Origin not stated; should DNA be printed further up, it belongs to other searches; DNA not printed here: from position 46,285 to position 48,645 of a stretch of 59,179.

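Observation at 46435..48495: TssB and TssC encoded as a single 686-aa polypeptide (fused T6SS sheath)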

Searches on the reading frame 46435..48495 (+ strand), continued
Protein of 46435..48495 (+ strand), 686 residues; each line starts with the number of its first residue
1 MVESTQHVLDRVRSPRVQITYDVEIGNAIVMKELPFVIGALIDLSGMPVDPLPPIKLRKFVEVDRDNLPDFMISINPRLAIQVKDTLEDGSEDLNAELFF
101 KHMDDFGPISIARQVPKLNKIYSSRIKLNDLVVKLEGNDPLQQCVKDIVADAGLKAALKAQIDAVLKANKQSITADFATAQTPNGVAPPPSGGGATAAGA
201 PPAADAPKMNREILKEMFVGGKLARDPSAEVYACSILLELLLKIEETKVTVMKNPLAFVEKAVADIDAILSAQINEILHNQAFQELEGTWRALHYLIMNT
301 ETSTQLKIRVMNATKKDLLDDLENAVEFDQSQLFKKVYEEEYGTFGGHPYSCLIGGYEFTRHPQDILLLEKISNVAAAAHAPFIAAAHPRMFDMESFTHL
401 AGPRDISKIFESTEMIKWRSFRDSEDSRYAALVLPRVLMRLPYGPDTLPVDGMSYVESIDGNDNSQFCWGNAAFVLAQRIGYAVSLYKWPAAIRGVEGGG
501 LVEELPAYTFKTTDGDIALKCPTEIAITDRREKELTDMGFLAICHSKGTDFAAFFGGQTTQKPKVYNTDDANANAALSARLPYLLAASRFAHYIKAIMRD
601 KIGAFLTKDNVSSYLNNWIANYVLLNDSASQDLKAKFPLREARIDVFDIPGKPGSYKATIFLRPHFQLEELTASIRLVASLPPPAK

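Call 25: find_encoding_contigs(protein=P0105, flank=4000, max_places=2)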
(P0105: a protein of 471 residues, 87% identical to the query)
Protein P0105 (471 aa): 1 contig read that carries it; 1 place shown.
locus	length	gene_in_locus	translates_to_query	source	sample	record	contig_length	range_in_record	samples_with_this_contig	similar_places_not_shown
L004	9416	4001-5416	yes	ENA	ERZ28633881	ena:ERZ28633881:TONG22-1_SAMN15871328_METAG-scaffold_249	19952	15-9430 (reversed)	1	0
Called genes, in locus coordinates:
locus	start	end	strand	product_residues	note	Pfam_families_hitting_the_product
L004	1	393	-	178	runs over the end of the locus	PF03652:RuvX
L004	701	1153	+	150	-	PF06347:SH3_4, PF08239:SH3_3 (faint), PF06347:SH3_4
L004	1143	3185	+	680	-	PF17764:PriA_3primeBD, PF00271:Helicase_C (faint), PF00270:DEAD, PF04851:ResIII, PF18319:Zn_ribbon_PriA, PF18074:PriA_C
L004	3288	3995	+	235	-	-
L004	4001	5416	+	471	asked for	PF05943:VipB, PF18945:VipB_2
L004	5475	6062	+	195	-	-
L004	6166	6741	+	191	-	-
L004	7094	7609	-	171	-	-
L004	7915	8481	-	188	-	PF01066:CDP-OH_P_transf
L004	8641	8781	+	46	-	-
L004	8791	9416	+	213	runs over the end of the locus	?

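Call 32: search_protein_representatives(protein=window:46435-48495:+)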
Query: 686 residues. Proteins with E-value up to 0.001 (for the whole library): 8729; up to 1e-10: 6121; up to 1e-30: 2292. The best 150 are listed.
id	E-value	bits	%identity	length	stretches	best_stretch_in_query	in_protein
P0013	0.0e+00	1329.8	85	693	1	1-685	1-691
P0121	3.6e-209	712.8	64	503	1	202-685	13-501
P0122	3.7e-207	706.2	56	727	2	243-682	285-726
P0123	1.2e-202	691.2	56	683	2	259-683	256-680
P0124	3.2e-202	689.9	52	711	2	2-460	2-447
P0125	5.1e-196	669.4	55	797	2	258-682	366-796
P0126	6.7e-195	665.7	57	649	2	258-682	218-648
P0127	1.9e-192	657.6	50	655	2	212-683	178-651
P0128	3.9e-191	653.2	48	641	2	208-683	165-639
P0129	4.6e-191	653.0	60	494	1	212-685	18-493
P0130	8.3e-191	652.2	52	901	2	236-682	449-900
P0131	1.6e-190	651.2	47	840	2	13-683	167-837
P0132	1.9e-190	651.0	55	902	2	256-682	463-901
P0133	2.3e-187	640.8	51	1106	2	252-682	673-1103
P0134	1.7e-186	637.9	47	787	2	155-682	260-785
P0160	4.4e-158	544.0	48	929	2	259-681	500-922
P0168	1.4e-154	532.5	38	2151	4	260-682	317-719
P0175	6.4e-152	523.7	47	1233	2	259-680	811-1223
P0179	7.7e-149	513.5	43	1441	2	239-682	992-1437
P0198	3.5e-140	484.9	44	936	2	257-677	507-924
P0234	1.9e-128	446.1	35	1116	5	258-682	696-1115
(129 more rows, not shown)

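Call 36: find_related_loci(query=A1, collection=genome_contigs, flank=10000)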
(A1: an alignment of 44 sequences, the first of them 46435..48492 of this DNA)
Query A1 (686 aa) in genome_contigs; peptide patterns used: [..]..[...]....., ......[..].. (x = any residue, [..] = any of these).
600 stretches matched a pattern (row limit reached: there are more); 592 encode a relative of the query (tblastn E <= 1e-3); the best 80 are kept; 80 distinct loci.
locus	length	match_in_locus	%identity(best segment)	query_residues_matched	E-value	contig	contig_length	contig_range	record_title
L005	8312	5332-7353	80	1-685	0e+0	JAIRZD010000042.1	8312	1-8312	MAG: Holosporaceae bacterium isolate Gsp477_bin72 k119_6991558, whole genome shotgun sequence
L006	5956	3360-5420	79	1-678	0e+0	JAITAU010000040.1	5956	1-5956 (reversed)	MAG: Holosporaceae bacterium isolate Ncb351_bin54 k119_3940618, whole genome shotgun sequence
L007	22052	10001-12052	80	1-686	0e+0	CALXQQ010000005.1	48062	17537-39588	MAG: uncultured Alphaproteobacteria bacterium isolate E19__bin341 genome assembly, contig: E19__k127_9837992, whole geno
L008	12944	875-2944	56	1-686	0e+0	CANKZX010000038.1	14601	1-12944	MAG: Alphaproteobacteria bacterium isolate ZE05-15may19-27 genome assembly, contig: ZE05-15May19-c1702, whole genome sho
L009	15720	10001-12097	59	1-685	0e+0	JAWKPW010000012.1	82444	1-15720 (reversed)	MAG: Desulfobacterales bacterium isolate AC2.63 AC2.63.fa-12, whole genome shotgun sequence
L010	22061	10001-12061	58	1-684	0e+0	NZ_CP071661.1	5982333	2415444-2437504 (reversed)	Pseudomonas sp. R1-7 chromosome, complete genome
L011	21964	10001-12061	57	1-684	0e+0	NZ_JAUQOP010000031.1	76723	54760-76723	Pseudomonas citrulli strain K18 NODE_31_length_76723_cov_9.62421_pilon, whole genome shotgun sequence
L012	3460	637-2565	54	1-684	0e+0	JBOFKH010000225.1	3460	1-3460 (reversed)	MAG: Alphaproteobacteria bacterium isolate WFFMC_MAG_371 k139_16698_flag=1_multi=5.0000_len=3460, whole genome shotgun s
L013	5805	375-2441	57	1-685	0e+0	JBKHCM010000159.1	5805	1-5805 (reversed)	MAG: Alphaproteobacteria bacterium isolate D1M02_6 NODE_5428_length_5805_cov_9.708870, whole genome shotgun sequence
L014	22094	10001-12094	80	1-678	0e+0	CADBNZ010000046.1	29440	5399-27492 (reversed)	MAG: uncultured proteobacterium isolate RUG14145 genome assembly, contig: RUG14145_asm_46, whole genome shotgun sequence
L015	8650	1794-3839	57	1-682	0e+0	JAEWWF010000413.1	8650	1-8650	MAG: Proteobacteria bacterium isolate OH_SDB_89 k127_1151673, whole genome shotgun sequence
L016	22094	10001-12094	55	1-686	0e+0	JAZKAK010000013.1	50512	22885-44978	MAG: Pseudomonadota bacterium isolate ADI_H3L2_1_122_18_3-bin022_1 ADIH3L21_B022_1_000000000013, whole genome shotgun se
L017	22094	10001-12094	55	1-686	0e+0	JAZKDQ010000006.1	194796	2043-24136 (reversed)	MAG: Pseudomonadota bacterium isolate DC_HB_01_SPN181219-bin058_1 DCHB01SPN_B058_1_000000000006, whole genome shotgun se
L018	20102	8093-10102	52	3-686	0e+0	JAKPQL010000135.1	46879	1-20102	MAG: Deltaproteobacteria bacterium isolate JPNA_maxbin.196 k141_1274135, whole genome shotgun sequence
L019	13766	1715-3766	53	1-685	0e+0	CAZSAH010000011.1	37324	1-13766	MAG TPA_asm: uncultured Alphaproteobacteria bacterium isolate SRP193066_co2_196 genome assembly, contig: NODE_533_length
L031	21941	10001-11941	54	1-682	0e+0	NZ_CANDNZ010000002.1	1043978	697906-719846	Thalassomonas sp. RHCl1 NODE_2_length_1043978_cov_97.9748, whole genome shotgun sequence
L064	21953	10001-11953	52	4-682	0e+0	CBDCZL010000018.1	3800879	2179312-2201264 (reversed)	MAG: Woeseiaceae bacterium isolate 375b4f9d-05c5-45ed-bf08-a9dbfe7edb42 genome assembly, contig: contig_18, whole genome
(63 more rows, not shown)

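Call 37: predict_structure(alignment_id=A1)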
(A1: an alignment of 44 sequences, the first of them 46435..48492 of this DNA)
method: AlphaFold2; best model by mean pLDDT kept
length: 686 residues; sequences in the alignment: 44
mean_pLDDT: 69.6   pTM: 0.64
mean pLDDT of the five models: 69.6, 68.0, 66.0, 65.7, 64.6
residues with pLDDT >= 90: 171; 70-90: 229; 50-70: 120; < 50: 166
segments of 3 or more residues with pLDDT < 50: 13-32, 172-209, 342-346, 406-408, 489-530, 541-586, 667-673, 684-686
pLDDT, mean of each block of 10 residues (from residue 1): 58 39 33 72 92 89 93 94 89 93 94 95 94 91 91 88 81 40 31 31 39 85 84 92 88 91 94 95 94 90 86 93 77 79 53 87 86 79 81 65 50 64 72 75 85 87 79 81 61 29 24 26 45 52 34 34 34 37 48 61 67 81 71 65 79 72 57 48 48
secondary structure, 60 per line:
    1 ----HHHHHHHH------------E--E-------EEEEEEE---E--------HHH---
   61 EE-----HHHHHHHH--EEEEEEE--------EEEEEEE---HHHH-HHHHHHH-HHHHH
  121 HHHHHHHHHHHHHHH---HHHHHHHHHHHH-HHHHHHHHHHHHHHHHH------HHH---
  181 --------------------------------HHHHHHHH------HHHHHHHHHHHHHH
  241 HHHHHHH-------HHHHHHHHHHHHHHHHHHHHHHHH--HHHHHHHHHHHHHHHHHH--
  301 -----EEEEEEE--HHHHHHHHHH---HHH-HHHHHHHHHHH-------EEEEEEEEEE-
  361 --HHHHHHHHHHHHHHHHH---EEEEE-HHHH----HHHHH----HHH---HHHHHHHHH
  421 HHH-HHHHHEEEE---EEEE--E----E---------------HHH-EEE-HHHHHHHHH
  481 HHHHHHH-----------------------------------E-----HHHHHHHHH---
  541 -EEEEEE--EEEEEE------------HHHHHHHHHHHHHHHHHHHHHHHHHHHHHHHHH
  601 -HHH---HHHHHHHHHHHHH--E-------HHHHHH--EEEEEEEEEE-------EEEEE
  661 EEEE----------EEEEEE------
elements in order (helices of 4 or more, strands of 3 or more residues): H5-12 E36-42 H68-75 E78-84 E93-99 H103-106 H108-114 H116-135 H139-150 H152-168 H213-220 H227-247 H255-278 H281-298 E306-312 H315-324 H332-342 E350-359 H363-379 E383-387 H389-392 H397-401 H412-423 H425-429 E430-433 E437-440 E468-470 H472-487 H529-537 E542-547 E550-555 H568-600 H608-620 H631-636 E639-648 E656-664 E675-680

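Call 40: search_solved_structures(query=window:46435-48492:+, max_evalue=0.00001, show_alignments=2)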
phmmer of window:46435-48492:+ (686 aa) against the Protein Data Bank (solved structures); distinct sequences matched with E-value up to 0.00001: 16.
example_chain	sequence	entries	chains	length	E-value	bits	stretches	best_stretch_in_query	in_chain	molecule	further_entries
9n4v_A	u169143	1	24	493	4.5e-216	722.4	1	208-685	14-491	DUF877 family protein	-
5n8n_B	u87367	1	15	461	6e-147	494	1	245-683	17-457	EvpB family type VI secretion protein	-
5urw_1B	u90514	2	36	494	2.3e-110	373.1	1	256-681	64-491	TssC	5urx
3j9g_B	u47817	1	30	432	2.6e-107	363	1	258-678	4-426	VipB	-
5mxn_A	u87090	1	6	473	2.7e-107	362.9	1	257-676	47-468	Type VI secretion protein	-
5ojq_A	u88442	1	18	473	2.8e-107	362.9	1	257-676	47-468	Type VI secretion protein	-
5myu_A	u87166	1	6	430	3.1e-107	362.8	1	258-678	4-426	Type VI secretion system protein ImpC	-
3j9o_B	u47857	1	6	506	2.3e-67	231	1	256-683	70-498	Intracellular growth locus protein B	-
9n4v_B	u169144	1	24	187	8.4e-49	169.7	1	1-160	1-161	Type VI secretion system contractile sheath small subunit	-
4uqz_B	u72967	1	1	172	3.2e-28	101.7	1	4-159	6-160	HSIB1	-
5n8n_A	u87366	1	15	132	1.8e-25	92.6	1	4-132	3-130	Type VI secretion protein, family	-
5urw_1A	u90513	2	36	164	7.3e-13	50.9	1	14-159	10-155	TssB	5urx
5ojq_a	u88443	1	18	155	4e-08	35.3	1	15-135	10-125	VipA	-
3j9g_A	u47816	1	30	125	5.9e-08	34.7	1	15-125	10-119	VipA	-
5myu_a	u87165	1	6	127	4.5e-07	31.8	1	16-125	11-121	Uncharacterized protein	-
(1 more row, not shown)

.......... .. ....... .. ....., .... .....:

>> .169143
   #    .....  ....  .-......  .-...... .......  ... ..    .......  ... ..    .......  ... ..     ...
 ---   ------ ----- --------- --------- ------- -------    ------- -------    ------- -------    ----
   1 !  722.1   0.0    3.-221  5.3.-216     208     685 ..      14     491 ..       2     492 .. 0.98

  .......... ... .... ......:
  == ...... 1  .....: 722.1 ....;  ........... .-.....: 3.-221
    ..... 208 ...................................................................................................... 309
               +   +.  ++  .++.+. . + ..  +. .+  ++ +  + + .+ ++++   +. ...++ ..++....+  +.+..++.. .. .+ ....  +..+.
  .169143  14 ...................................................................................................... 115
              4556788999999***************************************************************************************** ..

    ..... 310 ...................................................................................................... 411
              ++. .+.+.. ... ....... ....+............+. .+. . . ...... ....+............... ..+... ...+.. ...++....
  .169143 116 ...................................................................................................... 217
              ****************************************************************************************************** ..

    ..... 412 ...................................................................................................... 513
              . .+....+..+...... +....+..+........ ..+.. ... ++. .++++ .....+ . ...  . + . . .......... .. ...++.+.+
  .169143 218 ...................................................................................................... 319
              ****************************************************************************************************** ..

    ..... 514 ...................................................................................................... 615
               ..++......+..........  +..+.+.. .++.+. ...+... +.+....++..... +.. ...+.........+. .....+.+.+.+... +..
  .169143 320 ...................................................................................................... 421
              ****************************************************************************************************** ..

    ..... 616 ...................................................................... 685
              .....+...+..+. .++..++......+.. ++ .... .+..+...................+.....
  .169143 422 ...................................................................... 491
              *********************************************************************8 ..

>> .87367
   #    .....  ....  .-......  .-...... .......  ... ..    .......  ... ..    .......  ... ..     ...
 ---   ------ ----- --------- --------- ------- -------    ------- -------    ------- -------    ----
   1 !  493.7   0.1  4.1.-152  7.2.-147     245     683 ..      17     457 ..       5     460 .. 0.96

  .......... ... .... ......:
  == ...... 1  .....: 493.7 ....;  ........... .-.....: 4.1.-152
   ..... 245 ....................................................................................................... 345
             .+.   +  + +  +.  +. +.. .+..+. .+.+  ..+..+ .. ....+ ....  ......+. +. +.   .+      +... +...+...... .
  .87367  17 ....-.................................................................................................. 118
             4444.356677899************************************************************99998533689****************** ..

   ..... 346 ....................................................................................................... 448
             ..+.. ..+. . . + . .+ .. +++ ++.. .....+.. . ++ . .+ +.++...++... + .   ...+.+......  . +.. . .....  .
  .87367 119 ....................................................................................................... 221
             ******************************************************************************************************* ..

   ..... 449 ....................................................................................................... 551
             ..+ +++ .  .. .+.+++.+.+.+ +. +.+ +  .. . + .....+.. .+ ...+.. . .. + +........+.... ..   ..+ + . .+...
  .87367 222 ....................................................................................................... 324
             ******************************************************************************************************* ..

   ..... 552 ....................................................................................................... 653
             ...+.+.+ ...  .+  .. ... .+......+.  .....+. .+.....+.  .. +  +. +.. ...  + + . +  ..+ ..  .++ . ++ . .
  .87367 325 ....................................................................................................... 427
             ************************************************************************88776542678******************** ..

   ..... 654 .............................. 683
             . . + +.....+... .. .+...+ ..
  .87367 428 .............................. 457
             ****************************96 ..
